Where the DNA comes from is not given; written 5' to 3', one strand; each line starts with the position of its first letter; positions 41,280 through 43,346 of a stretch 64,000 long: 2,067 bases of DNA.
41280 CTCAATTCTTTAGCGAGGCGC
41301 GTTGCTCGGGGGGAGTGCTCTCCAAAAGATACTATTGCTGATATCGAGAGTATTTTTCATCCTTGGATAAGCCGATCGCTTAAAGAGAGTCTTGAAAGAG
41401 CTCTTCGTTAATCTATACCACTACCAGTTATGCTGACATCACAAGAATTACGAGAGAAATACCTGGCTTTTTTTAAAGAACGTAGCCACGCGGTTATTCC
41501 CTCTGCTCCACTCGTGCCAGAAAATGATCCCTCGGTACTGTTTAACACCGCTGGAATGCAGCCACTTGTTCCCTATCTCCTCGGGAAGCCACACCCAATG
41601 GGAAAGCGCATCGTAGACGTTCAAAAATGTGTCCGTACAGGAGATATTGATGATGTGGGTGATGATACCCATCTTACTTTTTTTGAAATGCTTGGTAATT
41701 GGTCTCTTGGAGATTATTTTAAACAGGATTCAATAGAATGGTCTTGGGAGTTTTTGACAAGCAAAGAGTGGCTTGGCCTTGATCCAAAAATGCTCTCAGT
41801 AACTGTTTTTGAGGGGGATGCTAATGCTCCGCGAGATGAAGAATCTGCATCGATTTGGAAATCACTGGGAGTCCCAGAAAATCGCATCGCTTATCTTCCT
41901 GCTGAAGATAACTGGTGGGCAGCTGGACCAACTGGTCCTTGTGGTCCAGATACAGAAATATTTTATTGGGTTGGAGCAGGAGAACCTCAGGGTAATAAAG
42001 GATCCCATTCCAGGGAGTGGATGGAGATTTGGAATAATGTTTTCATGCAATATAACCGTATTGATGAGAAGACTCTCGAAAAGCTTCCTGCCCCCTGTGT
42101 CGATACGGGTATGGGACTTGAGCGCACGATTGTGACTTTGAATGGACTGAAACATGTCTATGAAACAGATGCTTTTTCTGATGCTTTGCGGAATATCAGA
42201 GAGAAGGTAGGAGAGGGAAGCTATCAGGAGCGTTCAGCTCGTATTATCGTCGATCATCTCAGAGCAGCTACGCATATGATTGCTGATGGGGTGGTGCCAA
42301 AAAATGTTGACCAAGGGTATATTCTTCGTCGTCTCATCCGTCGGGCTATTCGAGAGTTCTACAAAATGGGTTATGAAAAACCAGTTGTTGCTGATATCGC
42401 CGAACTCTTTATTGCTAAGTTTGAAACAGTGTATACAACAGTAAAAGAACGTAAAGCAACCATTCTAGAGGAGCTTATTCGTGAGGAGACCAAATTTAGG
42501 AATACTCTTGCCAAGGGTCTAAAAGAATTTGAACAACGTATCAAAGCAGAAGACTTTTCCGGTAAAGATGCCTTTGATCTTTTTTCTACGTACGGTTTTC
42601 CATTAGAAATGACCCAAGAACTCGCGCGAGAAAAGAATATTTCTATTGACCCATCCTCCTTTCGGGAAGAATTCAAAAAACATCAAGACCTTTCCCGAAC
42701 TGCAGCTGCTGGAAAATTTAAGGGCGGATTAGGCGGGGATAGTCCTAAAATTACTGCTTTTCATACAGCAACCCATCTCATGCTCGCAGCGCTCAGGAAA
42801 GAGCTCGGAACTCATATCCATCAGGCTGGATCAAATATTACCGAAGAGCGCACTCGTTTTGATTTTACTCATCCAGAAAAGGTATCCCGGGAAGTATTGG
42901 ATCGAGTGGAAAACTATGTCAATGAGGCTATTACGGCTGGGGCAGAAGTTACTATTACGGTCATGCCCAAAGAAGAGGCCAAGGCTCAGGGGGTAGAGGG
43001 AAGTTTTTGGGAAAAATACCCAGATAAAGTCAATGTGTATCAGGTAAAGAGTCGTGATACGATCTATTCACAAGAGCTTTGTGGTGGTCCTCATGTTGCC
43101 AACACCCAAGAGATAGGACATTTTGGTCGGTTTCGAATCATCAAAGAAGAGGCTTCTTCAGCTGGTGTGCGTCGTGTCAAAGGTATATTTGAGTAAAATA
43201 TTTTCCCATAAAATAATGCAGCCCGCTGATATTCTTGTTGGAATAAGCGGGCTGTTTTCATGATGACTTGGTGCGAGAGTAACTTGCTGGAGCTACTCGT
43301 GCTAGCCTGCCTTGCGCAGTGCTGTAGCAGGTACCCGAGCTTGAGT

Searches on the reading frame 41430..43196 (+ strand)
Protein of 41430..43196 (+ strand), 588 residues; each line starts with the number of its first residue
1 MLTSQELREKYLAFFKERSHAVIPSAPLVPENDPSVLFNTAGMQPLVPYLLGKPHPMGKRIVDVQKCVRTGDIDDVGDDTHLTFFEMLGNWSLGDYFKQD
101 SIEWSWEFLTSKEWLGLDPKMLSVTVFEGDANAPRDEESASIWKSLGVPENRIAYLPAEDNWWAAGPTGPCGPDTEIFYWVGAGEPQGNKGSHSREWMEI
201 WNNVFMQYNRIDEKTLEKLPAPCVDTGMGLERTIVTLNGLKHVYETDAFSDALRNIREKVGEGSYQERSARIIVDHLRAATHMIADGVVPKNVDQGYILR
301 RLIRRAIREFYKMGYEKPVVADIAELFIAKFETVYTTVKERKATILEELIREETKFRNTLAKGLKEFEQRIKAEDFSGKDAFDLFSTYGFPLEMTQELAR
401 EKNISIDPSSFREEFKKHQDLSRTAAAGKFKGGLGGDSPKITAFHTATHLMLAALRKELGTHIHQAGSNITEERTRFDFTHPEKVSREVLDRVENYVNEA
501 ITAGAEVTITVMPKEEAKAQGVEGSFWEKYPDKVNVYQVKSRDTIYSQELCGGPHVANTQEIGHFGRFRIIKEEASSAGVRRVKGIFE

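Call 69: search_protein_families(library=pfam, max_evalue=0.00001, proteins=[window:41430-43196:+])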
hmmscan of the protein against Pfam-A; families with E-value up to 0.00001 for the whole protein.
window:41430-43196:+ (588 aa): 2 families
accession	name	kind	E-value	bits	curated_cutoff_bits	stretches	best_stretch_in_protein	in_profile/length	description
PF01411.24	tRNA-synt_2c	-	5.7e-134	448.1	30.3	1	6-429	1-435/552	tRNA synthetases class II (A)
PF07973.19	tRNA_SAD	-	9.3e-12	45.2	24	1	534-583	1-43/44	Threonyl and Alanyl tRNA synthetase second additional domain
